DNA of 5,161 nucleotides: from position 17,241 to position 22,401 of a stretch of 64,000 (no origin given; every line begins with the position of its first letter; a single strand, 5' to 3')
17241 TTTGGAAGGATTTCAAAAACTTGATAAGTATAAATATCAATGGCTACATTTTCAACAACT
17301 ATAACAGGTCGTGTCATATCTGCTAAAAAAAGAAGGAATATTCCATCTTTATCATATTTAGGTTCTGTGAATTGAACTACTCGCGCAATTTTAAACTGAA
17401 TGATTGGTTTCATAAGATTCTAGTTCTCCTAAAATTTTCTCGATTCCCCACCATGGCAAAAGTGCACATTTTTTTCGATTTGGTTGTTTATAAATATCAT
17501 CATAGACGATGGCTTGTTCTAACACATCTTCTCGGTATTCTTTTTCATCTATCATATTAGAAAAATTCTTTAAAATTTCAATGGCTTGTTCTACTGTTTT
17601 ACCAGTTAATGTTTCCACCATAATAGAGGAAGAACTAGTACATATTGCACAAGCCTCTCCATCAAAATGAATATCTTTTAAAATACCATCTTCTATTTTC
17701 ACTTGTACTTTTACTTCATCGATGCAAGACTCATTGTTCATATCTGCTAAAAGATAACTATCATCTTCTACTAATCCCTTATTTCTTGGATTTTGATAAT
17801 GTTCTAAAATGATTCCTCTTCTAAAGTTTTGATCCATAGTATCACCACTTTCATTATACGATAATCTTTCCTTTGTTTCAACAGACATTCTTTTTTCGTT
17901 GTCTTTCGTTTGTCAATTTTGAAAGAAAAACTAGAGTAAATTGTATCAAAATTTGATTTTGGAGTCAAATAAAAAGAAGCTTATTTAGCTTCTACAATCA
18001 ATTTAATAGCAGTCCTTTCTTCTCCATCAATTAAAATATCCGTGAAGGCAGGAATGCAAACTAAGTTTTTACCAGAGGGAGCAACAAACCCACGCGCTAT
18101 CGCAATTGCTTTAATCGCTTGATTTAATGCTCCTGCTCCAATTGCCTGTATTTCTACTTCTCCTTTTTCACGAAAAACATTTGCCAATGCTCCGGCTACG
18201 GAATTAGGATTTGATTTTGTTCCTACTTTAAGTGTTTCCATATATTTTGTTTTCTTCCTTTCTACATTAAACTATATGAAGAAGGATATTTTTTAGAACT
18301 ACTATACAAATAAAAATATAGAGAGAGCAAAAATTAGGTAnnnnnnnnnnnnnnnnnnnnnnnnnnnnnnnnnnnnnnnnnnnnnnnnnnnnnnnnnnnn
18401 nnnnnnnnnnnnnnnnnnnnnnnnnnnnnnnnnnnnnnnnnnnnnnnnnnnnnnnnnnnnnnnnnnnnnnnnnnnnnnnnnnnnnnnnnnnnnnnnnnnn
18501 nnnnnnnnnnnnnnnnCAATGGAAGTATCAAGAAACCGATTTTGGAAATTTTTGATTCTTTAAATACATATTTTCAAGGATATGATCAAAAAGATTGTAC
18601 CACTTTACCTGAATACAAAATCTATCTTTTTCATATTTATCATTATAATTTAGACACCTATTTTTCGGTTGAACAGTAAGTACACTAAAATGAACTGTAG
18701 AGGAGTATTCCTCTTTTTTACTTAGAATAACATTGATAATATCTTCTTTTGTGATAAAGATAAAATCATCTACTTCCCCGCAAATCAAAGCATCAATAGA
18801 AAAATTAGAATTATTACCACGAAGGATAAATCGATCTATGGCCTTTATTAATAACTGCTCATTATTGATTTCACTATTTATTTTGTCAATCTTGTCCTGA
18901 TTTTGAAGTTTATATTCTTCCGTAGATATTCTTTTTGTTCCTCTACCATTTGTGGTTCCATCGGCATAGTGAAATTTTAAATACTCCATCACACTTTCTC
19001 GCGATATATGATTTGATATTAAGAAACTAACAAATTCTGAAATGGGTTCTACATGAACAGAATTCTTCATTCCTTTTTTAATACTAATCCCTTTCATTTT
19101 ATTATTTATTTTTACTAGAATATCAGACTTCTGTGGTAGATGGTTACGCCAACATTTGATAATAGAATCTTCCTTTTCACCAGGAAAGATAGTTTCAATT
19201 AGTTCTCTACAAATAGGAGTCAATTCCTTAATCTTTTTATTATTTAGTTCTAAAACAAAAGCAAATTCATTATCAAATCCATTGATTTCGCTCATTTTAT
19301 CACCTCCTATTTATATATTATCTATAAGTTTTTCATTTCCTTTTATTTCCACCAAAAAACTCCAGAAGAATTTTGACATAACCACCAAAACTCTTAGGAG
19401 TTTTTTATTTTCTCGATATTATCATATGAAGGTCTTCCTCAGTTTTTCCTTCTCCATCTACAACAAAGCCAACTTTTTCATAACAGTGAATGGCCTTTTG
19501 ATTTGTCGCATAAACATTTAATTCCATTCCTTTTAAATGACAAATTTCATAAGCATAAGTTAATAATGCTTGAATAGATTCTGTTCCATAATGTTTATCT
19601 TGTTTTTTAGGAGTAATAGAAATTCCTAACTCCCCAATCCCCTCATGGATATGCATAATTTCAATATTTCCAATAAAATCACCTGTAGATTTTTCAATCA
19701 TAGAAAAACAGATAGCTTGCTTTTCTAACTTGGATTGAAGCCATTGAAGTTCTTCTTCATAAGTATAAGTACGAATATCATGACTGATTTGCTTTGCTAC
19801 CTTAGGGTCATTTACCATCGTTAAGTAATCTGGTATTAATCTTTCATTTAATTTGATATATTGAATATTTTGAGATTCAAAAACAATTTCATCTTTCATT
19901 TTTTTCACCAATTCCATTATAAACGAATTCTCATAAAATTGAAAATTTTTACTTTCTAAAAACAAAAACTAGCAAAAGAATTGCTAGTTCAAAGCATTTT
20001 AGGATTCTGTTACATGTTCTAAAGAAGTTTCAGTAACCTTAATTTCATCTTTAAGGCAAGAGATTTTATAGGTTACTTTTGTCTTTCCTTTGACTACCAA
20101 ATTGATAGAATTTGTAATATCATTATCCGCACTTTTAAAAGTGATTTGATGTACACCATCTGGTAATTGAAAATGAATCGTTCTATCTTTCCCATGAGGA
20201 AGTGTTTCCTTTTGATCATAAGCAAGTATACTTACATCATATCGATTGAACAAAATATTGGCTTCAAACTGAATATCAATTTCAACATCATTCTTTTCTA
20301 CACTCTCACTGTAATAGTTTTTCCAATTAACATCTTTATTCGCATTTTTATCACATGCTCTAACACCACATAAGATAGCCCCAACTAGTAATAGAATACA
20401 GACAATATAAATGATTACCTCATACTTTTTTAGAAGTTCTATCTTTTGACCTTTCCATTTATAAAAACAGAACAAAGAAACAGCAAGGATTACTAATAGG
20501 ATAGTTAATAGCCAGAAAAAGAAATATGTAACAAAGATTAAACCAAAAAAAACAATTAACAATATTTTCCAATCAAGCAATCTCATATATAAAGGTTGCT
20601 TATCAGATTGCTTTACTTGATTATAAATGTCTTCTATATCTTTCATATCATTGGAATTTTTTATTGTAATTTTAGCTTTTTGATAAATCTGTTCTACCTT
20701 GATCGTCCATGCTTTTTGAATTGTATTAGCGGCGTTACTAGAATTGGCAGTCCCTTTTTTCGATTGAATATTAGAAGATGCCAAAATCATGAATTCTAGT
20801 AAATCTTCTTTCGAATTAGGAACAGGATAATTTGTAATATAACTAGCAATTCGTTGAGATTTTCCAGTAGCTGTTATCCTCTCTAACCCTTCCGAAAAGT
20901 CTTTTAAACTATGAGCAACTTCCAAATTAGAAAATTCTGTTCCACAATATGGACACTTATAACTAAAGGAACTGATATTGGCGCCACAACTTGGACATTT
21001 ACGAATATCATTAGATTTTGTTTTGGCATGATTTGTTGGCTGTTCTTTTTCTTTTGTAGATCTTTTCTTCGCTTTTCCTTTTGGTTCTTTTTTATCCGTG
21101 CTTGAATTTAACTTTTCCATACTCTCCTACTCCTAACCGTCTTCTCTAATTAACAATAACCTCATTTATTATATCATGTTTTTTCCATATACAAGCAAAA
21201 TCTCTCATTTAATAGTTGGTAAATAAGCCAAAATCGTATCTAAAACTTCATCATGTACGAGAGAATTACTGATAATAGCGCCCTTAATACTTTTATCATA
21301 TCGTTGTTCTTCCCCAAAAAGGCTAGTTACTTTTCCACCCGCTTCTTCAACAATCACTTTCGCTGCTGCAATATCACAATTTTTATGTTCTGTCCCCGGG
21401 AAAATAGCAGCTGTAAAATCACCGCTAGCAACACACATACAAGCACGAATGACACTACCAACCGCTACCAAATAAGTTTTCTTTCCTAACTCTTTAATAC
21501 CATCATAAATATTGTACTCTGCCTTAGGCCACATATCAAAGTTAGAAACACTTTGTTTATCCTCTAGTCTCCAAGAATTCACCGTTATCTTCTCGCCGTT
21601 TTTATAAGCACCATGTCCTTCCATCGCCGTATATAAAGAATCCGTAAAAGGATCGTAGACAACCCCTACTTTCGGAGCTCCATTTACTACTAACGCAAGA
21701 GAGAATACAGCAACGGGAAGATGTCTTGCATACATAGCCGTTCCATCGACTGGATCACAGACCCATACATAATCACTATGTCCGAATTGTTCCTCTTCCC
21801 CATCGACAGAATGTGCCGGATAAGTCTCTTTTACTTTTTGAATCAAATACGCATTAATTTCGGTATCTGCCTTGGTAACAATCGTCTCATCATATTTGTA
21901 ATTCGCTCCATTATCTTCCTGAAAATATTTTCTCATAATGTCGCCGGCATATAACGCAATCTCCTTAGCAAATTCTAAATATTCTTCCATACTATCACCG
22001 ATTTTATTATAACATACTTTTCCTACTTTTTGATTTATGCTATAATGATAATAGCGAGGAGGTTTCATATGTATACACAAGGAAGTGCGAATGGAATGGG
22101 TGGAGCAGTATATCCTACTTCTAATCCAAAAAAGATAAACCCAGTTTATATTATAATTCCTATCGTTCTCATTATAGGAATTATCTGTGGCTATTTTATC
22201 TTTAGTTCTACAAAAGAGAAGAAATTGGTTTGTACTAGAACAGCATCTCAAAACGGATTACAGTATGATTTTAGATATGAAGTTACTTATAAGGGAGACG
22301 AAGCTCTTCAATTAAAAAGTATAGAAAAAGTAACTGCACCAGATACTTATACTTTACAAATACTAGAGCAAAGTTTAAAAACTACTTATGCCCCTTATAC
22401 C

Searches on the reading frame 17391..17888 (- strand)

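Call 61: search_protein_families(library=pfam, proteins=[window:17391-17888:-], max_evalue=0.00001)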
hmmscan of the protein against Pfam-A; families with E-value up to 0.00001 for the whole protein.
window:17391-17888:- (165 aa): 1 family
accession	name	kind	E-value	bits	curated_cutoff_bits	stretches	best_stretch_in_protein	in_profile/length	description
PF01592.21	NifU_N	-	1.5e-21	77.3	22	1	26-141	5-126/127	NifU-like N terminal domain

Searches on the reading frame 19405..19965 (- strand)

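Call 61: search_protein_families(library=pfam, proteins=[window:19405-19965:-], max_evalue=0.00001)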
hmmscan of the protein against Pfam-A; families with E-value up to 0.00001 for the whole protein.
window:19405-19965:- (186 aa): 2 families
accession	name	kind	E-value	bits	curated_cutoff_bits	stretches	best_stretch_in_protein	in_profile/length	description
PF13302.13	Acetyltransf_3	-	3.2e-17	64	25.4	1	44-168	12-138/138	Acetyltransferase (GNAT) domain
PF00583.31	Acetyltransf_1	-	2.5e-10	41.1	20.7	1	64-167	11-116/116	Acetyltransferase (GNAT) family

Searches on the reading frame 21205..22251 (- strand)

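Call 61: search_protein_families(library=pfam, proteins=[window:21205-22251:-], max_evalue=0.00001)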
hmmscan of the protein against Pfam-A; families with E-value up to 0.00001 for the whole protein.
window:21205-22251:- (348 aa): 1 family
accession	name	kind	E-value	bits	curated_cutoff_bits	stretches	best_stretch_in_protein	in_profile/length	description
PF00459.30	Inositol_P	-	8.2e-46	157.1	27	1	88-331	2-256/271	Inositol monophosphatase family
